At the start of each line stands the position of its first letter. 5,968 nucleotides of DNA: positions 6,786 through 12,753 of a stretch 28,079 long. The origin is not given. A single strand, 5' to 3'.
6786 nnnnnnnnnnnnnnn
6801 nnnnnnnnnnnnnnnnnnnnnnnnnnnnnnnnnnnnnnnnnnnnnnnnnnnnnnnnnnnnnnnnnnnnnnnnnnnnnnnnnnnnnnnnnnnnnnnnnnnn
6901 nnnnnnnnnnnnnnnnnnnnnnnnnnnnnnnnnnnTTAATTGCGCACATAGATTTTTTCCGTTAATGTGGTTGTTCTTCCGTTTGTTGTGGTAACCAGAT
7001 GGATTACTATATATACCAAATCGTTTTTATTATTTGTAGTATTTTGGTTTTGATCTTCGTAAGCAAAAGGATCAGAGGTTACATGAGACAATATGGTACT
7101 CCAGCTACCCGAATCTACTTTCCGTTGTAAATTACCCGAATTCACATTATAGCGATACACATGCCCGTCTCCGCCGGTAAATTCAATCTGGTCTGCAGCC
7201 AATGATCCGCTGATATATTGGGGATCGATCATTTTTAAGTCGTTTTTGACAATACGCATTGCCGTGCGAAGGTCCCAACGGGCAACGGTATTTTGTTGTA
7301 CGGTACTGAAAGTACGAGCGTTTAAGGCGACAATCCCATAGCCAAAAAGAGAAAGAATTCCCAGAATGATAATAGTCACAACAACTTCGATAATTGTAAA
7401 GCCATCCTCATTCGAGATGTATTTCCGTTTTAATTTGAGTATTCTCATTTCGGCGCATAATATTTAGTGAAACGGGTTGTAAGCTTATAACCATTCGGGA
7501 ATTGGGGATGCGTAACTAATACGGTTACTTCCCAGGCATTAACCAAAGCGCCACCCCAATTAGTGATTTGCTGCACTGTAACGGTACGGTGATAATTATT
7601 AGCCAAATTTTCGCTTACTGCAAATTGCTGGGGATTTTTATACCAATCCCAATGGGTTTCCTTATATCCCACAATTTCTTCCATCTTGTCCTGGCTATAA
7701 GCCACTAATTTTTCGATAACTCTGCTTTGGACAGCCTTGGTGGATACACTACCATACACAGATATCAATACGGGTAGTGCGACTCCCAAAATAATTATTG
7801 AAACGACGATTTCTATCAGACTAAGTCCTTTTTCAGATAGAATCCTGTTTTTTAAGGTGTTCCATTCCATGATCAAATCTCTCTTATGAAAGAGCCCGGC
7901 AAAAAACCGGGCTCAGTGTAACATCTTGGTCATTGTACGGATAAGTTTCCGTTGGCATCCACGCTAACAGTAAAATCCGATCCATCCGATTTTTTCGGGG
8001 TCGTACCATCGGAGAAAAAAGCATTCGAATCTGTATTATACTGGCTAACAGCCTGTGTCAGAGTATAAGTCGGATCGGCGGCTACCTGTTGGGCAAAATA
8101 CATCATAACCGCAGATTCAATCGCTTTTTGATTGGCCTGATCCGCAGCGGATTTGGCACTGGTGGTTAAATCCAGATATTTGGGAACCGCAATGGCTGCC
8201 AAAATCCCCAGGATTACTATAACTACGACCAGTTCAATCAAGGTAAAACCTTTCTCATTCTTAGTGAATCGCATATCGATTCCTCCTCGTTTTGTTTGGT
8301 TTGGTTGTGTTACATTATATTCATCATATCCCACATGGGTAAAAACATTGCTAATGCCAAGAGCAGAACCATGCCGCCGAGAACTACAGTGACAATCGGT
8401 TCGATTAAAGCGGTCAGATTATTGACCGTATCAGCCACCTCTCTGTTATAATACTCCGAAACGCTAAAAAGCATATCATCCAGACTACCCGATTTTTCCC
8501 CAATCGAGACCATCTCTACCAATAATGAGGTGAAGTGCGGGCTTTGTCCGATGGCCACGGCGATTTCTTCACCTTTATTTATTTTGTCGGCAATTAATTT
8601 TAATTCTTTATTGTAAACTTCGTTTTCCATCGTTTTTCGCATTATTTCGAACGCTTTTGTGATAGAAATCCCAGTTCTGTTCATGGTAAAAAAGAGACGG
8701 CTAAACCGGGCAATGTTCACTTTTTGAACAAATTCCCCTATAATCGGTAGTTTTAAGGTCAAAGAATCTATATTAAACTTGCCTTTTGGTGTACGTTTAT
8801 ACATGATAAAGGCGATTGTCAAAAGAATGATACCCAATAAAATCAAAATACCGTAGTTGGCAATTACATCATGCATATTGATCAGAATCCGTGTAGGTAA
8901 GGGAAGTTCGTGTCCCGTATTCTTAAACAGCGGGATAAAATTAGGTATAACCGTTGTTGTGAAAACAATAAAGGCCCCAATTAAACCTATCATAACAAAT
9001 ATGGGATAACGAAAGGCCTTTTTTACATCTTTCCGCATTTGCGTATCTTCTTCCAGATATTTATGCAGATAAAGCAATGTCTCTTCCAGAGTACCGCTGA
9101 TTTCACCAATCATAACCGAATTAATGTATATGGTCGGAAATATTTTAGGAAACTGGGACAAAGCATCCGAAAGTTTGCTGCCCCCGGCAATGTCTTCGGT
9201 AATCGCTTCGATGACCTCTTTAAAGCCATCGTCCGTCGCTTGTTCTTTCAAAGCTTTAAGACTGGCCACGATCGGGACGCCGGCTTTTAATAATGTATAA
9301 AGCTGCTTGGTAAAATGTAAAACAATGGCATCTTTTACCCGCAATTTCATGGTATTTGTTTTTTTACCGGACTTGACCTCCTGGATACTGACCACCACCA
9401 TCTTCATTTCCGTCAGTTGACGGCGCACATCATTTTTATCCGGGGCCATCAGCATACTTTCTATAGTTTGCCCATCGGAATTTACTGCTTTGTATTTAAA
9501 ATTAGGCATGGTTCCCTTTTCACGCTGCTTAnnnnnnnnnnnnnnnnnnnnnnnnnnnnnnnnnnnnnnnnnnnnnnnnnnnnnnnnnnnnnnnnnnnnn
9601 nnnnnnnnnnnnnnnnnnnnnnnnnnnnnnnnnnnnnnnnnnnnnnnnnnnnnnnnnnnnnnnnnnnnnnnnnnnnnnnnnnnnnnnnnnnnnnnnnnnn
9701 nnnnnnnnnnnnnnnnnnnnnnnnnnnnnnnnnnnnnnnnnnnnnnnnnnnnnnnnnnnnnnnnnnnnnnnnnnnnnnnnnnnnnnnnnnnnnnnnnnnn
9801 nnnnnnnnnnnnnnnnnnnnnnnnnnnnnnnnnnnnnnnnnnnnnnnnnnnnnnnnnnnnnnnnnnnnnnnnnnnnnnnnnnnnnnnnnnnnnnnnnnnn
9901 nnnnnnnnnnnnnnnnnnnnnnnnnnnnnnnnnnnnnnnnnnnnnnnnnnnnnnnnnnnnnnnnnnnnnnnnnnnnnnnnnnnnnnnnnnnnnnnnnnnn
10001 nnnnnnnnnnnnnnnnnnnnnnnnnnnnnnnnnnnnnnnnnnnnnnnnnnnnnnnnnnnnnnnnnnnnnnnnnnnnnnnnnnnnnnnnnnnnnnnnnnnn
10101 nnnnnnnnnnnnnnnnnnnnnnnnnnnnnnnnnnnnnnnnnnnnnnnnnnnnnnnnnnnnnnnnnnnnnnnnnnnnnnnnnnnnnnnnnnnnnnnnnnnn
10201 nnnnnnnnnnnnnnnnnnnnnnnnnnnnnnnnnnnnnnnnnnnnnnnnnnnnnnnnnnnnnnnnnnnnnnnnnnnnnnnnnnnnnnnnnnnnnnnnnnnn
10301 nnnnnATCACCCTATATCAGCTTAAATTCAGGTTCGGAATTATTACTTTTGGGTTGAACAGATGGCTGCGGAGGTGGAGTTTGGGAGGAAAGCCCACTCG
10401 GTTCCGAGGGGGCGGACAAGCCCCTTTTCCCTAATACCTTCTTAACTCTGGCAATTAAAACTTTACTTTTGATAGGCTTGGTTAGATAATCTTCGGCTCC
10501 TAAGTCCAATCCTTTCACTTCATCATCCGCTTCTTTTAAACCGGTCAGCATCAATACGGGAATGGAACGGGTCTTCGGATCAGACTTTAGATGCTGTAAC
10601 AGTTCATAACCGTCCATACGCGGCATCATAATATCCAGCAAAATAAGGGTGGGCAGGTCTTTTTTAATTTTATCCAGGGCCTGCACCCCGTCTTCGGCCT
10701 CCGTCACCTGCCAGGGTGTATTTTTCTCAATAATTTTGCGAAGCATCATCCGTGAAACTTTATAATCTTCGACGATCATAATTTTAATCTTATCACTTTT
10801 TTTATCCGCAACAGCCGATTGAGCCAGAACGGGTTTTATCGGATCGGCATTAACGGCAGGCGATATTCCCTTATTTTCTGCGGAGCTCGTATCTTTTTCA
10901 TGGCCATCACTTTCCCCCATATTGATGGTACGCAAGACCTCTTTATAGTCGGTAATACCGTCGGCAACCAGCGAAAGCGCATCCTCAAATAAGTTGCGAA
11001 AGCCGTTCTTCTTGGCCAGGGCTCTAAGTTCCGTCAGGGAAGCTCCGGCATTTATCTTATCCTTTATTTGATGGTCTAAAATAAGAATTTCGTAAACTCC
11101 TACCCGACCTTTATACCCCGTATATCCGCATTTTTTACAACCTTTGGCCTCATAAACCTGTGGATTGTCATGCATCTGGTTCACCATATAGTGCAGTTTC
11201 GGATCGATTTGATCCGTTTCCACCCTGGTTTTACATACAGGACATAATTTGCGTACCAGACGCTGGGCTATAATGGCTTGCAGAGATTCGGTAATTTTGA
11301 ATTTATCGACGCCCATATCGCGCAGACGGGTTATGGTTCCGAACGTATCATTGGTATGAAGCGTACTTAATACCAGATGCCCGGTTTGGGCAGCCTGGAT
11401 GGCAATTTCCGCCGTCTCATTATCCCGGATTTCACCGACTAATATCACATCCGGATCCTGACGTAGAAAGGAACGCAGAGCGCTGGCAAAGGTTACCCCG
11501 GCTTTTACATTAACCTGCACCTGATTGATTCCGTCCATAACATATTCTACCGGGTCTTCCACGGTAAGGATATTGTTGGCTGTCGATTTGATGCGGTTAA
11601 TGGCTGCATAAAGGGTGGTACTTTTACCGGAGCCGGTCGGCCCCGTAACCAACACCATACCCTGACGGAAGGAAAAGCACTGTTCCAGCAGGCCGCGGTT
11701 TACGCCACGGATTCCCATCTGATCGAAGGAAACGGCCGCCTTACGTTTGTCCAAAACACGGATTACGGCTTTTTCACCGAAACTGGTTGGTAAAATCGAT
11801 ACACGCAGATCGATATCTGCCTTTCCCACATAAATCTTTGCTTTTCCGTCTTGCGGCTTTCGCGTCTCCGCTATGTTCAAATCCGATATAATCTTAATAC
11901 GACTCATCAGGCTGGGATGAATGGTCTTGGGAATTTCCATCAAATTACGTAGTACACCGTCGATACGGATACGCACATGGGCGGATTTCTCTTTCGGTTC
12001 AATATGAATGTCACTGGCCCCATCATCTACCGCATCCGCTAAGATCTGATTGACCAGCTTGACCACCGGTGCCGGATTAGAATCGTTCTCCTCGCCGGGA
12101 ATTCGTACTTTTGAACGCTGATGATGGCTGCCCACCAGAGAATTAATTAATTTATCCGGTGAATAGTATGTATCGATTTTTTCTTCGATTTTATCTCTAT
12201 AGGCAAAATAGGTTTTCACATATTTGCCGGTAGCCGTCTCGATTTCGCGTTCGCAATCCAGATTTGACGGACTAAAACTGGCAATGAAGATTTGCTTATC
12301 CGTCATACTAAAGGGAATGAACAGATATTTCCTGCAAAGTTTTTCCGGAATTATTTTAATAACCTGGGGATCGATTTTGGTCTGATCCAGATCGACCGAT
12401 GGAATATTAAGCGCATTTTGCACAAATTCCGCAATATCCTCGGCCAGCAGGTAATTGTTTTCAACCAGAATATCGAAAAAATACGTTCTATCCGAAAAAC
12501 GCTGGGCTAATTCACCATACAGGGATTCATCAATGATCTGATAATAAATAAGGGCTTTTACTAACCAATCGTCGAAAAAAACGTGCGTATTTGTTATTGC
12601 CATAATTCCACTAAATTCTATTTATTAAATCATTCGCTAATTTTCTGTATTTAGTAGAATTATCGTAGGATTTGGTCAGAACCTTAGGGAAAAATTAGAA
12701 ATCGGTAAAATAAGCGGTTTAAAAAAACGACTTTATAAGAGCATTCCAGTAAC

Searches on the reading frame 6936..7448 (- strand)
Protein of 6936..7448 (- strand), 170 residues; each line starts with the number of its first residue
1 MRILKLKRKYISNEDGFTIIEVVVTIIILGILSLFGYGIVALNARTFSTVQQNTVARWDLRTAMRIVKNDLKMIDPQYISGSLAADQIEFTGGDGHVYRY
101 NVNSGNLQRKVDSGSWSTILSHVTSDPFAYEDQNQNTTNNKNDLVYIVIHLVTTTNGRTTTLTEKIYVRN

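Call 8: search_protein_families(library=ncbifam, proteins=[window:6936-7448:-], max_evalue=0.01)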
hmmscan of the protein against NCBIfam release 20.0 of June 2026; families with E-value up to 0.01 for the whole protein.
window:6936-7448:- (170 aa): 8 families
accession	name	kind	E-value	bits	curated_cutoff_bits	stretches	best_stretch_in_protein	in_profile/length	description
TIGR02532.1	IV_pilin_GFxxxE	domain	1.8e-06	27.6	16.3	1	16-37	3-24/24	prepilin-type N-terminal cleavage/methylation domain-containing protein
TIGR01711.1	gspJ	equivalog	0.00018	21.4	64.85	1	16-74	2-60/192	type II secretion system minor pseudopilin GspJ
NF041002.1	pilin_ComGF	equivalog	0.00067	19.9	80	1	15-132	2-117/139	competence type IV pilus minor pilin ComGF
NF041775.1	typeIV_PilA_Myxo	equivalog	0.0031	17.5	400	1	13-139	9-131/214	type IV pilin protein PilA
TIGR02523.1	type_IV_pilV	equivalog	0.0034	17.9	52.2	1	15-149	2-136/139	type IV pilus modification protein PilV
TIGR01710.1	typeII_sec_gspG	equivalog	0.0038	17.2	88.85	1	16-33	2-19/134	type II secretion system major pseudopilin GspG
NF007800.0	PRK10506.1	equivalog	0.0063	16.4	158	0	9-37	3-31/163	prepilin peptidase-dependent protein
NF038304.1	EPS_HpsC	equivalog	0.0083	15.7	200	0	6-72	11-78/318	hormogonium polysaccharide secretion pseudopilin HpsC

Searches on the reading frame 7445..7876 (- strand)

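Call 8: search_protein_families(library=ncbifam, proteins=[window:7445-7876:-], max_evalue=0.01)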
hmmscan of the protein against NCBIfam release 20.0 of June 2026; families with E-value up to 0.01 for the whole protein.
window:7445-7876:- (143 aa): 1 family
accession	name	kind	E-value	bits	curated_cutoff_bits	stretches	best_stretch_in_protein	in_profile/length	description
TIGR02532.1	IV_pilin_GFxxxE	domain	0.0044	16.8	16.3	1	16-34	2-20/24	prepilin-type N-terminal cleavage/methylation domain-containing protein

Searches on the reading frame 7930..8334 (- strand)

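Call 8: search_protein_families(library=ncbifam, proteins=[window:7930-8334:-], max_evalue=0.01)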
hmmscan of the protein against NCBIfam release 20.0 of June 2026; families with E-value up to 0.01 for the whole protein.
window:7930-8334:- (134 aa): 12 families
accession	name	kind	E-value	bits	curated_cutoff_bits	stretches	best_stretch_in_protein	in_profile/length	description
NF041775.1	typeIV_PilA_Myxo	equivalog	1.1e-12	48.3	400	1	22-82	5-65/214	type IV pilin protein PilA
TIGR01710.1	typeII_sec_gspG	equivalog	3.6e-12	46.5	88.85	1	28-81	1-54/134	type II secretion system major pseudopilin GspG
NF040999.1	pilin_ComGC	equivalog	4.2e-10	39.7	75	1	27-88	1-61/84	competence type IV pilus major pilin ComGC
TIGR02532.1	IV_pilin_GFxxxE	domain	9e-09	34.8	16.3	1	28-50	2-24/24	prepilin-type N-terminal cleavage/methylation domain-containing protein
NF007862.0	PRK10574.1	equivalog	6.1e-08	32.9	138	1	25-56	2-33/145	prepilin peptidase-dependent pilin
TIGR01708.2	typeII_sec_gspH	equivalog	1.8e-07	31.3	80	1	27-68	1-40/169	type II secretion system minor pseudopilin GspH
NF041013.1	T4P_ComGE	equivalog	9.8e-06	25.6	49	1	25-99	1-76/83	competence type IV pilus minor pilin ComGE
NF050032.1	Rv1733c_fam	subfamily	8.3e-05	22.6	80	1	33-131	21-123/180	Rv1733c family protein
NF007800.0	PRK10506.1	equivalog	0.00016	21.6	158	1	24-59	5-40/163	prepilin peptidase-dependent protein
TIGR02596.1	TIGR02596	subfamily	0.00086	19.4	70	1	30-77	1-47/196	Verru_Chthon cassette protein D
TIGR02523.1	type_IV_pilV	equivalog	0.002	18.6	52.2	1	28-99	2-75/139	type IV pilus modification protein PilV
NF041002.1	pilin_ComGF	equivalog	0.0095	16.2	80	0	27-70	1-43/139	competence type IV pilus minor pilin ComGF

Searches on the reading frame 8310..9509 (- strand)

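Call 8: search_protein_families(library=ncbifam, proteins=[window:8310-9509:-], max_evalue=0.01)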
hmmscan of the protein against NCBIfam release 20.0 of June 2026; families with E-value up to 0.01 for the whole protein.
window:8310-9509:- (399 aa): 6 families
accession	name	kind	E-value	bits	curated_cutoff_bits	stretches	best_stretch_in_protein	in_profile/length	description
TIGR02120.1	GspF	equivalog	4.4e-103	345.6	424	1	4-397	1-399/401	type II secretion system inner membrane protein GspF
NF052607.1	T4PiliAsmPilCThrm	equivalog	1.9e-93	313.7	700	1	1-397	1-402/406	type IV pilus assembly protein PilC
NF007861.0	PRK10573.1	equivalog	2.2e-84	283.9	401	1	4-399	7-398/401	protein transport protein HofC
NF052606.1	T4PiliAsmPilCMyx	equivalog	1.6e-80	271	700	1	2-396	20-415/419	type IV pilus assembly protein PilC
NF047826.1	T3SSXpsF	equivalog_domain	3.2e-68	230.4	650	1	1-398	1-403/405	type II secretion system protein XpsF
NF041012.2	T4P_ComGB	equivalog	2e-52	178.6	240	1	65-397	5-332/332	competence type IV pilus assembly protein ComGB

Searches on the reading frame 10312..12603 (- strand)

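Call 8: search_protein_families(library=ncbifam, proteins=[window:10312-12603:-], max_evalue=0.01)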
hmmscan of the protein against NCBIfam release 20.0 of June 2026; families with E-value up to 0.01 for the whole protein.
window:10312-12603:- (763 aa): 121 families (the best 25 are shown)
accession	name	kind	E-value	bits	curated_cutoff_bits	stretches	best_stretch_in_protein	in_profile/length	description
TIGR02538.1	type_IV_pilB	equivalog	2.1e-173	577.9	675.65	1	23-559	11-561/564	type IV-A pilus assembly ATPase PilB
TIGR02533.1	type_II_gspE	equivalog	5.5e-163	543.1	630.25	1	84-559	3-485/486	type II secretion system ATPase GspE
NF007755.0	PRK10436.1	equivalog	2.4e-142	474.9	617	1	87-562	11-461/465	type II secretion system protein GspE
NF053534.1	T4PilAsmATPsTfpB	equivalog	2.3e-140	468.7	850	1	50-560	61-582/584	type IV pilus assembly ATPase TfpB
NF041000.1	ATPase_ComGA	equivalog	7.1e-81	271.1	300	1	186-451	2-266/267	competence type IV pilus ATPase ComGA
TIGR01420.1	pilT_fam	subfamily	1.6e-59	201.9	319.1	1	184-453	2-271/343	PilT/PilU family type 4a pilus ATPase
NF007135.0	PRK09581.1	equivalog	1.6e-32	112.9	474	1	607-722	4-118/457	PleD family two-component system response regulator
TIGR02154.1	PhoB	equivalog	1.9e-30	105.9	296.2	1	606-726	3-122/226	phosphate regulon transcriptional regulator PhoB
NF045944.1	ResRegRpaBCyano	equivalog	3.3e-27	95.3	330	1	610-727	2-115/229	response regulator transcription factor RpaB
TIGR02525.1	plasmid_TraJ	equivalog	5.1e-27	94.8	368.3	1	300-450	136-298/372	plasmid transfer ATPase TraJ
NF007546.0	PRK10161.1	equivalog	3.6e-26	92.1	471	1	607-726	4-122/229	phosphate response regulator transcription factor PhoB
NF041733.1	resp_reg_CseB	equivalog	4.8e-25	88.3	350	1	607-730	2-121/228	two-component system response regulator CseB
NF040689.1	MtrAB_MtrA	equivalog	3.6e-24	85.3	300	1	608-725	1-114/219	MtrAB system response regulator MtrA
NF040534.1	resp_reg_YycF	equivalog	6.3e-24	84.5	340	1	607-726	2-117/231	response regulator YycF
TIGR02524.1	dot_icm_DotB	equivalog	9.2e-24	84.3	463.3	1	313-450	133-285/358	Dot/Icm type IV secretion system ATPase DotB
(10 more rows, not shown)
